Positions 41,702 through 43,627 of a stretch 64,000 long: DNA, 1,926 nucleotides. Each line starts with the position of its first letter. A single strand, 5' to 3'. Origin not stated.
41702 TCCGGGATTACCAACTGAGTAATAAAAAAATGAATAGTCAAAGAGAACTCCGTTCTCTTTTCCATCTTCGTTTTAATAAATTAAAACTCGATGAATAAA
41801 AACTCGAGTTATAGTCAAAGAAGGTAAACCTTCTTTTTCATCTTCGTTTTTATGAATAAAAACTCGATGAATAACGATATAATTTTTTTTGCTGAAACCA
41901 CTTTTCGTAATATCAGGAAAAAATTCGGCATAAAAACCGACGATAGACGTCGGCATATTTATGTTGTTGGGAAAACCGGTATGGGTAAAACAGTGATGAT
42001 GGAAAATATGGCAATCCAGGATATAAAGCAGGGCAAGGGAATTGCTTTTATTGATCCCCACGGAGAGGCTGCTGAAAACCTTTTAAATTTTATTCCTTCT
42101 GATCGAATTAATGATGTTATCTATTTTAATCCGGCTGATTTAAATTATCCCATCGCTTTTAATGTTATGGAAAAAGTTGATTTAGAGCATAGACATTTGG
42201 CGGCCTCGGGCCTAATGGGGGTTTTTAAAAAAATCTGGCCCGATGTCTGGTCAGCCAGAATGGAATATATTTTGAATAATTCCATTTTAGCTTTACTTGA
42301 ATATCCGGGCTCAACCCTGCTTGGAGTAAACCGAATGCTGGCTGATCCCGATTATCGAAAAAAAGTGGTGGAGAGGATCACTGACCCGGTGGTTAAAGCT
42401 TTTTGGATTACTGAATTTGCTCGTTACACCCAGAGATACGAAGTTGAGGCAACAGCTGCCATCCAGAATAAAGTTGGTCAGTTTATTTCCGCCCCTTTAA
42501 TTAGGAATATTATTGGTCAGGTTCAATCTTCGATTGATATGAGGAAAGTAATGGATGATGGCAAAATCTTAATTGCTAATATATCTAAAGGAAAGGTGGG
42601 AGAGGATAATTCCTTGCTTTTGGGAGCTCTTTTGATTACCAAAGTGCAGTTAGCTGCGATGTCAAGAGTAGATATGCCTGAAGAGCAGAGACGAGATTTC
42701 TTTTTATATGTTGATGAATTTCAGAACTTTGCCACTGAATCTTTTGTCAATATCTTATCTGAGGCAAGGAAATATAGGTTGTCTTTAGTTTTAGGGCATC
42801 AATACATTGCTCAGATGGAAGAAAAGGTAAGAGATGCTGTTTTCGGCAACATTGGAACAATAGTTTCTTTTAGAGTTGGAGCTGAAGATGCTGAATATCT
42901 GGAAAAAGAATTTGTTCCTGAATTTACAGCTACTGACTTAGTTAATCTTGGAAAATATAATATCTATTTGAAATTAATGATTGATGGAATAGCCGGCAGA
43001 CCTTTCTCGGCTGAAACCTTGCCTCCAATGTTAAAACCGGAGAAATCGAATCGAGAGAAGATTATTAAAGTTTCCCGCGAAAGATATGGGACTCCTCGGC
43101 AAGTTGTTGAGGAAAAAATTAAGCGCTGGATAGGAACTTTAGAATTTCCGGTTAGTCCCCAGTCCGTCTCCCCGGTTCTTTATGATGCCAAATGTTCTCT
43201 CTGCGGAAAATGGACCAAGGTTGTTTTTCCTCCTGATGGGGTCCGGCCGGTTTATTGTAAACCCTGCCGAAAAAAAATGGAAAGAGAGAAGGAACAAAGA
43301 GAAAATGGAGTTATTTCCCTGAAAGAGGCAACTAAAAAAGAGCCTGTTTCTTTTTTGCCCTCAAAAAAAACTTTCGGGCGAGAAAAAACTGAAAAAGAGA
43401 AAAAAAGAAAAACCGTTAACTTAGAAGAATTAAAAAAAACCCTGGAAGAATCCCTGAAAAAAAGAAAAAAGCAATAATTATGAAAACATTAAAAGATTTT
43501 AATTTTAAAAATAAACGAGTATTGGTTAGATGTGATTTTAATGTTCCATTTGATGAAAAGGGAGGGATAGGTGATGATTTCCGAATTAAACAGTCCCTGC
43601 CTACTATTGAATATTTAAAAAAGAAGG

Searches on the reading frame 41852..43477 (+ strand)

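Call 55: search_protein_families(library=pfam, proteins=[window:41852-43477:+], max_evalue=0.001)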
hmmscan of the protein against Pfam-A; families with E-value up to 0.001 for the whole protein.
window:41852-43477:+ (541 aa): 7 families
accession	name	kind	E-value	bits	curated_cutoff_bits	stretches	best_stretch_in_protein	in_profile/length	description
PF10412.15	TrwB_AAD_bind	-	1.2e-11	44.6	20.5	1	29-336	11-304/387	Type IV secretion-system coupling protein DNA-binding domain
PF23477.1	zf_Tbcl_2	-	1.1e-09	38.3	27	1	443-476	3-36/37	Probable treble clef zinc finger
PF02534.20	T4SS-DNA_transf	-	4.1e-07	29.7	20.1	1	27-352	38-380/468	Type IV secretory system Conjugative DNA transfer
PF12696.13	TraG-D_C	-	5.2e-06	26.8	22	1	285-347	4-69/126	TraM recognition site of TraD and TraG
PF01935.23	DUF87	-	7.2e-05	23.4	23.2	1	33-118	23-94/220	Helicase HerA, central domain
PF13401.12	AAA_22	-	0.00032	21.4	27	0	32-71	4-43/130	AAA domain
PF25199.1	nSTAND_NTPase5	-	0.00075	19.8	34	0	21-114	28-124/145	Novel STAND NTPase 5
